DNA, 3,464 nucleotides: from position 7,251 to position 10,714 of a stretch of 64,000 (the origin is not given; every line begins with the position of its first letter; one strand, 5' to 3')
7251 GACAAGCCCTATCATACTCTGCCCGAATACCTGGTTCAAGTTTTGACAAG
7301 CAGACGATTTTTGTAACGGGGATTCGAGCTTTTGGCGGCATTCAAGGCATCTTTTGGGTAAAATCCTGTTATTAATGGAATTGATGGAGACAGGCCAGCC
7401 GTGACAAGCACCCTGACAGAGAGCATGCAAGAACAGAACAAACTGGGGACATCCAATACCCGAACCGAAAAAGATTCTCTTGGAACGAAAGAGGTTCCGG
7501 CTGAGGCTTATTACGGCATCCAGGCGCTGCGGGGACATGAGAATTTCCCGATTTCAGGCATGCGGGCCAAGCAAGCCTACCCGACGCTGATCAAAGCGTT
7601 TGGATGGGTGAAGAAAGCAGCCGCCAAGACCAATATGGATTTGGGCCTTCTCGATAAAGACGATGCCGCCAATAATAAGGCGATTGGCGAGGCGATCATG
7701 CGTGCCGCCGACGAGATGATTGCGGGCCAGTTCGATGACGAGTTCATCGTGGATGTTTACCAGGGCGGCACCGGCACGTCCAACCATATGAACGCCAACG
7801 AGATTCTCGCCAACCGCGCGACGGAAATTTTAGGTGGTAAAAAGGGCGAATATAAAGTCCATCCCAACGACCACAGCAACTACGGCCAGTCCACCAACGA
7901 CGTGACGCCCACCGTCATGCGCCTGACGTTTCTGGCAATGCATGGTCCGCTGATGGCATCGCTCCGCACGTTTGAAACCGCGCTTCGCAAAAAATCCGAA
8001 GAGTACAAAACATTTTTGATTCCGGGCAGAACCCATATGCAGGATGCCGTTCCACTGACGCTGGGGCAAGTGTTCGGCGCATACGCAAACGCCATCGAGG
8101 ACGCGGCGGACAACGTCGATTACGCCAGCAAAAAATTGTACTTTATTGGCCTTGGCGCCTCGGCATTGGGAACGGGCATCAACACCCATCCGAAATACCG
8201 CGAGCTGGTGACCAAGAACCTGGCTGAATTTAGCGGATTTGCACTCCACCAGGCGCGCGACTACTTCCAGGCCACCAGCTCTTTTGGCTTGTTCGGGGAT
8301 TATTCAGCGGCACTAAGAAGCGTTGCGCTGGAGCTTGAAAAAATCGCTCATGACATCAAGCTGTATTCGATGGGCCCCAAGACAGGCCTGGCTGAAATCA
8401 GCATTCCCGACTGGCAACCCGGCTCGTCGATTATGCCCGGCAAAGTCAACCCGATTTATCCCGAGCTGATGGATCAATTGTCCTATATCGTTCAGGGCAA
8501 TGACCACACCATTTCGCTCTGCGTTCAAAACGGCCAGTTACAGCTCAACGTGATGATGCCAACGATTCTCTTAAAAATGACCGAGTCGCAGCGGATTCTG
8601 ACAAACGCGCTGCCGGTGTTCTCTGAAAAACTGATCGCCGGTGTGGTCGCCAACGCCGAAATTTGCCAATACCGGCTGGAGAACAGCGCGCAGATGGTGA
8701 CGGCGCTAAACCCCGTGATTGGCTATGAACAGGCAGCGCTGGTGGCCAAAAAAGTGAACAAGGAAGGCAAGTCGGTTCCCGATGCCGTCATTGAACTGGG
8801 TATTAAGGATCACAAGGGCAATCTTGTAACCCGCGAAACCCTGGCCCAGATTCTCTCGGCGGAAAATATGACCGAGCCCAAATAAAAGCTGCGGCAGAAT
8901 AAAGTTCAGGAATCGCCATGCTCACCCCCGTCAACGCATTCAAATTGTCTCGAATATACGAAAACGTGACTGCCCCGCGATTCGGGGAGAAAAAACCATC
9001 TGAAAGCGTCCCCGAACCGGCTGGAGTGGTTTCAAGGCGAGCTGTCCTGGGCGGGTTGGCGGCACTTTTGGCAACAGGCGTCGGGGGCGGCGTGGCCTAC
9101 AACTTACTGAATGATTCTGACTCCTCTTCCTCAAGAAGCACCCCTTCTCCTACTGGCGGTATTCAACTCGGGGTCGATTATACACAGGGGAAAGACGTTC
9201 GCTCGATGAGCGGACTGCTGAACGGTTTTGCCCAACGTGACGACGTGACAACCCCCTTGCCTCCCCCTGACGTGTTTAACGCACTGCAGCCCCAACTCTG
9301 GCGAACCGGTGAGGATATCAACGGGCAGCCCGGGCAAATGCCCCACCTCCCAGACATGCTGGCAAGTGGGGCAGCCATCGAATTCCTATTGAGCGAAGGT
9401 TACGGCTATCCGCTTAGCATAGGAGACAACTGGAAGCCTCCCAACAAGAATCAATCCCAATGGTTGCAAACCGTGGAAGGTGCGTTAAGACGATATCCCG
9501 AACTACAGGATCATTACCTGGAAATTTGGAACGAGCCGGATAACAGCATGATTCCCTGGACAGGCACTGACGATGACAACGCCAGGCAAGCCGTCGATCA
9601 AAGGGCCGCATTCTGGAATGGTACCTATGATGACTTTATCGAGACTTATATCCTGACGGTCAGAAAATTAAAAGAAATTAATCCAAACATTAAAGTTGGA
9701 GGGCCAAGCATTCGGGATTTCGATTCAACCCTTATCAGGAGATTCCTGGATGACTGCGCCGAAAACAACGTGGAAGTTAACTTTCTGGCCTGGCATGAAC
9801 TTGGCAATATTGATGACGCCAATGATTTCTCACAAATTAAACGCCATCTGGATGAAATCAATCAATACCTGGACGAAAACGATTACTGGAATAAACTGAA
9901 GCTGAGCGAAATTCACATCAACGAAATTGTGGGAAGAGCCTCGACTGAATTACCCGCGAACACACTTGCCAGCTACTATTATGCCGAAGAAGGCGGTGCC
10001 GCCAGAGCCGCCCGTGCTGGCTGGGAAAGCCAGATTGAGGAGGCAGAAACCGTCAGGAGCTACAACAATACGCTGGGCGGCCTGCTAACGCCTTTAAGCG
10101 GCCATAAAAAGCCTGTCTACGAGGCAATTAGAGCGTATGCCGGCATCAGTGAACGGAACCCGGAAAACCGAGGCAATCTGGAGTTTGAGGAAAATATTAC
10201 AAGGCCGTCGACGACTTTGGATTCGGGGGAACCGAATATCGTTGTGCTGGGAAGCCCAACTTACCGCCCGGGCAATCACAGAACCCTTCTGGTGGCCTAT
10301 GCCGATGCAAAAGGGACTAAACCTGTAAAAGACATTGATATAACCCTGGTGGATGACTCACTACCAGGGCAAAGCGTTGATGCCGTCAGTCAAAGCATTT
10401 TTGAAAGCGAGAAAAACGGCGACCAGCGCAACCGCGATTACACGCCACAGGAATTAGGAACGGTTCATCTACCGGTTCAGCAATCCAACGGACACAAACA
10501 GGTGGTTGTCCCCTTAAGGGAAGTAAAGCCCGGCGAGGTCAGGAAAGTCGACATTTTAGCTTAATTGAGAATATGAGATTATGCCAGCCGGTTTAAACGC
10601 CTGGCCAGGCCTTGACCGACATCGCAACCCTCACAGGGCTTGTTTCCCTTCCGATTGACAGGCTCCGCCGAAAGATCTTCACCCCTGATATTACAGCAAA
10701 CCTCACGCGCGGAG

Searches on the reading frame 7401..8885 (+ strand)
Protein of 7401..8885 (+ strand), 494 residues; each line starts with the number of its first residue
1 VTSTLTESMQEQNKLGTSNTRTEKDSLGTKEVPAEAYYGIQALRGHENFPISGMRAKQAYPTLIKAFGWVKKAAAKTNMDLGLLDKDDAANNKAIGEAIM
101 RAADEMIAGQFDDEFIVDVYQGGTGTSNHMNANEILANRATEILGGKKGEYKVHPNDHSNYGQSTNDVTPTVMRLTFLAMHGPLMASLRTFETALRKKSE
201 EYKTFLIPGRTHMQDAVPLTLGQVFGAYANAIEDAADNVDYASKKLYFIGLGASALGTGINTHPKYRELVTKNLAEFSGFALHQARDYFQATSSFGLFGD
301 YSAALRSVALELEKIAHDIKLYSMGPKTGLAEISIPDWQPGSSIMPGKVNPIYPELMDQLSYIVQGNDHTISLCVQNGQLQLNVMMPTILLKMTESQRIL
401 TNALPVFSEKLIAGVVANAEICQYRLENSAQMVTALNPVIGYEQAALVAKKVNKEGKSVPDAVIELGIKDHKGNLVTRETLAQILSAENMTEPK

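Call 73: search_protein_families(library=pfam, proteins=[window:7401-8885:+], max_evalue=0.00001)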
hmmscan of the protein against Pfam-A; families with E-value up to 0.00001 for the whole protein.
window:7401-8885:+ (494 aa): 2 families
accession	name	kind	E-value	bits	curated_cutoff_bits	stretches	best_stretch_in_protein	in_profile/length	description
PF00206.25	Lyase_1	-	3.4e-80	270.2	27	1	28-366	1-312/312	Lyase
PF10415.14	FumaraseC_C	-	1.2e-17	64.5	32.5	1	432-492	1-54/54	Fumarase C C-terminus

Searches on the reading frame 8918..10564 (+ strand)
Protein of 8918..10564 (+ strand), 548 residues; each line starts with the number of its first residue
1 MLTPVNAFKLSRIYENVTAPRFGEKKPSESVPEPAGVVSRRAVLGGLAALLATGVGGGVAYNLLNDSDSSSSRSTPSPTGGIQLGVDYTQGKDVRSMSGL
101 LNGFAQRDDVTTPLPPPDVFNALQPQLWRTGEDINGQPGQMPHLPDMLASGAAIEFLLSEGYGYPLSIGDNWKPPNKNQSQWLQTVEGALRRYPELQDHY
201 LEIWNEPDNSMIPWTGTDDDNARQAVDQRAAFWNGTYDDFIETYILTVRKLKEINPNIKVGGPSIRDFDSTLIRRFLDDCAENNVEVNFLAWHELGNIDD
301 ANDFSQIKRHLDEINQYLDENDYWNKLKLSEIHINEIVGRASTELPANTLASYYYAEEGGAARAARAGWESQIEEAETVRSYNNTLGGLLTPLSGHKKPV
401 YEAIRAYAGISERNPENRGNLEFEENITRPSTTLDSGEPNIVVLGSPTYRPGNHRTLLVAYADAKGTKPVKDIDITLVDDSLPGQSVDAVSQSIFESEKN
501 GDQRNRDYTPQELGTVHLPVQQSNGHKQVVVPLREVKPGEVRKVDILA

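Call 73: search_protein_families(library=pfam, proteins=[window:8918-10564:+], max_evalue=0.00001)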
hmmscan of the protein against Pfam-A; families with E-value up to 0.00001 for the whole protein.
window:8918-10564:+ (548 aa): 1 family
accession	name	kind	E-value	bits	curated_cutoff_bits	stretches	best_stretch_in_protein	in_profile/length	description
PF01229.23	Glyco_hydro_39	-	5.7e-11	42.3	26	1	229-295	161-226/472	Glycosyl hydrolases family 39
